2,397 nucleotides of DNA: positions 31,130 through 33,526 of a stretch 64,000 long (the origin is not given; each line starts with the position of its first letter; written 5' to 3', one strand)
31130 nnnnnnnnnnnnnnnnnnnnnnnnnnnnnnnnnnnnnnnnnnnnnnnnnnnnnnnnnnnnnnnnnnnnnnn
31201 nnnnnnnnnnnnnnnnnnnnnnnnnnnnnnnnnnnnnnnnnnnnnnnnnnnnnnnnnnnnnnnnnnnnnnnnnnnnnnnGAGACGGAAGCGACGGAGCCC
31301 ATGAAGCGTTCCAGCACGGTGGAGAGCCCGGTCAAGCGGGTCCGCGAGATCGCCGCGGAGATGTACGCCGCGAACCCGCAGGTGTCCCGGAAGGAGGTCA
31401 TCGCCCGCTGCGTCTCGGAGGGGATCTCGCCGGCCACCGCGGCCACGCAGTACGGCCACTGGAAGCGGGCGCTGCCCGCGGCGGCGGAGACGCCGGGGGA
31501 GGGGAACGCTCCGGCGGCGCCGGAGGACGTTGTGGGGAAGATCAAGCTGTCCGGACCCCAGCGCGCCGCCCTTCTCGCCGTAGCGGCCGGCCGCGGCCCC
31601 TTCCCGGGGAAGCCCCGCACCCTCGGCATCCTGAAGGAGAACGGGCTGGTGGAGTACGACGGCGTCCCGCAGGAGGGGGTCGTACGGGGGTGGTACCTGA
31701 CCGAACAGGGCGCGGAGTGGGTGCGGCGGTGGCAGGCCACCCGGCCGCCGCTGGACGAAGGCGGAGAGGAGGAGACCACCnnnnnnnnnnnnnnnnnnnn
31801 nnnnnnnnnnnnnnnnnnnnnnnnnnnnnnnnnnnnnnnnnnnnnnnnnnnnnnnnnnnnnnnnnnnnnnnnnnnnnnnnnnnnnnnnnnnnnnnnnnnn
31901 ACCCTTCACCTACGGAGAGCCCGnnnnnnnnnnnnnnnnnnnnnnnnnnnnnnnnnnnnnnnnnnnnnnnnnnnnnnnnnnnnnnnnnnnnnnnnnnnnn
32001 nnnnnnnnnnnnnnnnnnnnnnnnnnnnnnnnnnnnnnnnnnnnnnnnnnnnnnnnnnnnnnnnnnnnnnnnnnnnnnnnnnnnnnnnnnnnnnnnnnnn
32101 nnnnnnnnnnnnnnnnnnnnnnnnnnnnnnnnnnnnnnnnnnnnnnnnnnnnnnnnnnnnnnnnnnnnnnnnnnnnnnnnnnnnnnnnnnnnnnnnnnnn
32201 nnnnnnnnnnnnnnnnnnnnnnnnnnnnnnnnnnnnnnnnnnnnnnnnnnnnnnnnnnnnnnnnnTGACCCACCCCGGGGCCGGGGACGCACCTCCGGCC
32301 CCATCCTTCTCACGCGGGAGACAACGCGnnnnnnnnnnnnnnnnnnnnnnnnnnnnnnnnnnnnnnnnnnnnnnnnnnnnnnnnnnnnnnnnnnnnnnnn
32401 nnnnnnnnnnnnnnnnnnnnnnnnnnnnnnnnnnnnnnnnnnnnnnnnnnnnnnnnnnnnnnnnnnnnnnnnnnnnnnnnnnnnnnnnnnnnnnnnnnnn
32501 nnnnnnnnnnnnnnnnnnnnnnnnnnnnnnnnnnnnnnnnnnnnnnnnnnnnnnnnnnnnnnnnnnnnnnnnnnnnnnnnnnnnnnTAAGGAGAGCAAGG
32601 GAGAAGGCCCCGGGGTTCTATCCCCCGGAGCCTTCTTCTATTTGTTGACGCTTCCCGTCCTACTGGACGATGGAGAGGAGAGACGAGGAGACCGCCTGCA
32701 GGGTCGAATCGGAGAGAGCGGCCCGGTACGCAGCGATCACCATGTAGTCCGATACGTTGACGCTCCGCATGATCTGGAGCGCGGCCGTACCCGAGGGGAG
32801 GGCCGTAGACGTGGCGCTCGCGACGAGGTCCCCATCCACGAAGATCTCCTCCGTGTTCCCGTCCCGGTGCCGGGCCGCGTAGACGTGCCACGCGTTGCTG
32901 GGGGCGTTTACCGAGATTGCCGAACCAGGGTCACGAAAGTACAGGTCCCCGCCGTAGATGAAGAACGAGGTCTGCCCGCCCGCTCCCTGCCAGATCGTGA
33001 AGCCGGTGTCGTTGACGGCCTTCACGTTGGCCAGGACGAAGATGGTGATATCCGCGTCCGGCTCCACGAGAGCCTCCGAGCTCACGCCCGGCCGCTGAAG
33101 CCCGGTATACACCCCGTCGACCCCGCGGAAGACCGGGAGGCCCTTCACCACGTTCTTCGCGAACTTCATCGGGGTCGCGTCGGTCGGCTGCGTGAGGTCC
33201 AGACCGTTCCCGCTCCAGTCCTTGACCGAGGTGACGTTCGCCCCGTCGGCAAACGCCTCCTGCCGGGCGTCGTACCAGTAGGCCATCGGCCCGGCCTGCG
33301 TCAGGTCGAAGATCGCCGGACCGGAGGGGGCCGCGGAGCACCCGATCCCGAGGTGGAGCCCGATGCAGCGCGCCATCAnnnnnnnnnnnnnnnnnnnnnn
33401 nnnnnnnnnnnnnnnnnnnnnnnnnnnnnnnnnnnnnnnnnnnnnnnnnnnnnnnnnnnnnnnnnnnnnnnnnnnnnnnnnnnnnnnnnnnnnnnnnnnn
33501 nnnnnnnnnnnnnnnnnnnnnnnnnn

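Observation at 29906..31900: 664-aa orphan protein as sole large ORF of antisense island 2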

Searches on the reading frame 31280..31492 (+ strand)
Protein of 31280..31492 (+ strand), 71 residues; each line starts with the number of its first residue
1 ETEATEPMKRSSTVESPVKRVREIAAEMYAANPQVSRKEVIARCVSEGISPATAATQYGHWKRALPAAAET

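Call 65: search_protein_families(library=pfam, proteins=[window:31280-31492:+], max_evalue=10)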
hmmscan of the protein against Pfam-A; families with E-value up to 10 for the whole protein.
window:31280-31492:+ (71 aa): 0 families

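Call 68: search_solved_structures(query=A3, max_evalue=10, show_alignments=2)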
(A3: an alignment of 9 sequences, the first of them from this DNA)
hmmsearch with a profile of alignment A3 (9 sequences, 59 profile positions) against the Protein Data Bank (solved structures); distinct sequences matched with E-value up to 10: 2.
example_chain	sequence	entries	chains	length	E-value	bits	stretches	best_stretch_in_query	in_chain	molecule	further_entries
8k0k_I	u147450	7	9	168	0.31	14.2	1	27-55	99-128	Csy4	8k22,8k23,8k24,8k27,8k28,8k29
7wkp_A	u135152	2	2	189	0.39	13.9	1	27-55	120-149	Csy4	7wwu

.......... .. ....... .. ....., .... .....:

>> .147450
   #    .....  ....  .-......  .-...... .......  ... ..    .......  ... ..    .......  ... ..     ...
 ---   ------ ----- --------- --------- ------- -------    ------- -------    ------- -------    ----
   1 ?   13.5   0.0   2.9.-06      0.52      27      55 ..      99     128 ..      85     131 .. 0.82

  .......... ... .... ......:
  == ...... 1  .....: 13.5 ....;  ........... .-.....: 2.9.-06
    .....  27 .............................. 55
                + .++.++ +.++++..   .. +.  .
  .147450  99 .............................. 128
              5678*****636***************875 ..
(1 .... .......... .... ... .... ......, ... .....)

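Call 69: search_protein_families(library=pfam, alignment_id=A3, max_evalue=10)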
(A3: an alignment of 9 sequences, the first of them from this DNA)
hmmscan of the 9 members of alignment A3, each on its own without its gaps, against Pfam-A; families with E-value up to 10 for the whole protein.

A. member 1, seq(59 aa): 0 families

B. families by the number of members that match (of 9 scanned): 3 families
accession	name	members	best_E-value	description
PF18780.6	HNH_repeat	1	0.079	Homing endonuclease associated repeat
PF25137.1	ADH_Fe_C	1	0.15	Fe-containing alcohol dehydrogenase family, C-terminal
PF14848.11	HU-DNA_bdg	1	0.18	DNA-binding domain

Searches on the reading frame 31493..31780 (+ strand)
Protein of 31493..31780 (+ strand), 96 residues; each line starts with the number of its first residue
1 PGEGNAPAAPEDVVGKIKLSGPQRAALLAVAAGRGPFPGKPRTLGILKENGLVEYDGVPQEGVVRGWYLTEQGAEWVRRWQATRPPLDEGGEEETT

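Call 63: find_homologous_proteins(query=window:31493-31780:+, max_evalue=1)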
Query window:31493-31780:+: 36 candidates shared short words with the query, none scored E <= 1.

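Call 64: search_solved_structures(query=window:31493-31780:+, max_evalue=10, show_alignments=3)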
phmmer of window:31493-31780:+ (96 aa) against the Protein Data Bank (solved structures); distinct sequences matched with E-value up to 10: 3.
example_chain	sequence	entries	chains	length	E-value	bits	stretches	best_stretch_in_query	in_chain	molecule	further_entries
3eyi_A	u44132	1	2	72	0.38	14.3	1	10-67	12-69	Z-DNA-binding protein 1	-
4ka4_A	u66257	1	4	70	0.61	13.6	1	6-56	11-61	Z-DNA-binding protein 1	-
2l4m_A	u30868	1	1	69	1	12.9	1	10-56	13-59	Uncharacterized protein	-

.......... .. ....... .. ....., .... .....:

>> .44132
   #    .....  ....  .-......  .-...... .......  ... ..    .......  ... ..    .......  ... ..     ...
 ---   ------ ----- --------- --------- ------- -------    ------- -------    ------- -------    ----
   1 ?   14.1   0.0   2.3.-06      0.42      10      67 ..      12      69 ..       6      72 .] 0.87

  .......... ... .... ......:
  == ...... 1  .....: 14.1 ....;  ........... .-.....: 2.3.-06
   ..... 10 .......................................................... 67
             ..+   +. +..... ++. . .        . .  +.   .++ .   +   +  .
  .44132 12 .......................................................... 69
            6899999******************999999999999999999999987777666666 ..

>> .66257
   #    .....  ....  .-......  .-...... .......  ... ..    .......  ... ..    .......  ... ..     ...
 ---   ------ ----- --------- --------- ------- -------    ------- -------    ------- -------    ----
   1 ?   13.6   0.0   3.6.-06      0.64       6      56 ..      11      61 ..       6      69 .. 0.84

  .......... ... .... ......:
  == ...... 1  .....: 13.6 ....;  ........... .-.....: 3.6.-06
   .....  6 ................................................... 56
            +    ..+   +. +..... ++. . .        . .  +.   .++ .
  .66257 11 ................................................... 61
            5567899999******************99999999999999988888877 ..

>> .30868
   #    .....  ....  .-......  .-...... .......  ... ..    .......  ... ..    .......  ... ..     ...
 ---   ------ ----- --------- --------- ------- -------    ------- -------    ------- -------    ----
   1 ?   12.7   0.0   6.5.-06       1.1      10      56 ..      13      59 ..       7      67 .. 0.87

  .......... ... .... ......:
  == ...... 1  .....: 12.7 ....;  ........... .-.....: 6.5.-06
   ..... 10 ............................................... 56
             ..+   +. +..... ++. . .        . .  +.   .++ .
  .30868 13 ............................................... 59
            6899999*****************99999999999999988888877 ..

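Call 65: search_protein_families(library=pfam, proteins=[window:31493-31780:+], max_evalue=10)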
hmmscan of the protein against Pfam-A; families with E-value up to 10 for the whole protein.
window:31493-31780:+ (96 aa): 0 families

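Call 108: find_related_loci(query=window:31493-31780:+, collection=viral_contigs, flank=3000)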
Query window:31493-31780:+ (96 aa) in viral_contigs; peptide patterns used: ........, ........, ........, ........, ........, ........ (x = any residue, [..] = any of these).
33 stretches matched a pattern, but none encodes a relative of the query by tblastn (E <= 1e-3).

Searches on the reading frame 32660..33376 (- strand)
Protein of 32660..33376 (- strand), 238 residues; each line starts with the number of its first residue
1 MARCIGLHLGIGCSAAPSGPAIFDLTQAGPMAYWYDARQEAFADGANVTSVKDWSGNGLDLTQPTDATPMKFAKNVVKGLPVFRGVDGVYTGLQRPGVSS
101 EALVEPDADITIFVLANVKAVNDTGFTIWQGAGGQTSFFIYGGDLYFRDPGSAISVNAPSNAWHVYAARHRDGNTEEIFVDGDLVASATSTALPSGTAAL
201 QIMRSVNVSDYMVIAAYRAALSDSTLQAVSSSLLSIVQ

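Call 23: search_protein_families(library=pfam, proteins=[window:32660-33376:-], max_evalue=0.01)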
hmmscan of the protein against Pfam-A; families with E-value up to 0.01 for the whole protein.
window:32660-33376:- (238 aa): 1 family
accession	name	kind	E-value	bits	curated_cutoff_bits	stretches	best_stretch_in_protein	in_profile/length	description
PF13385.13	Laminin_G_3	-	1.7e-06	28.7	27.6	1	115-207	39-126/151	Concanavalin A-like lectin/glucanases superfamily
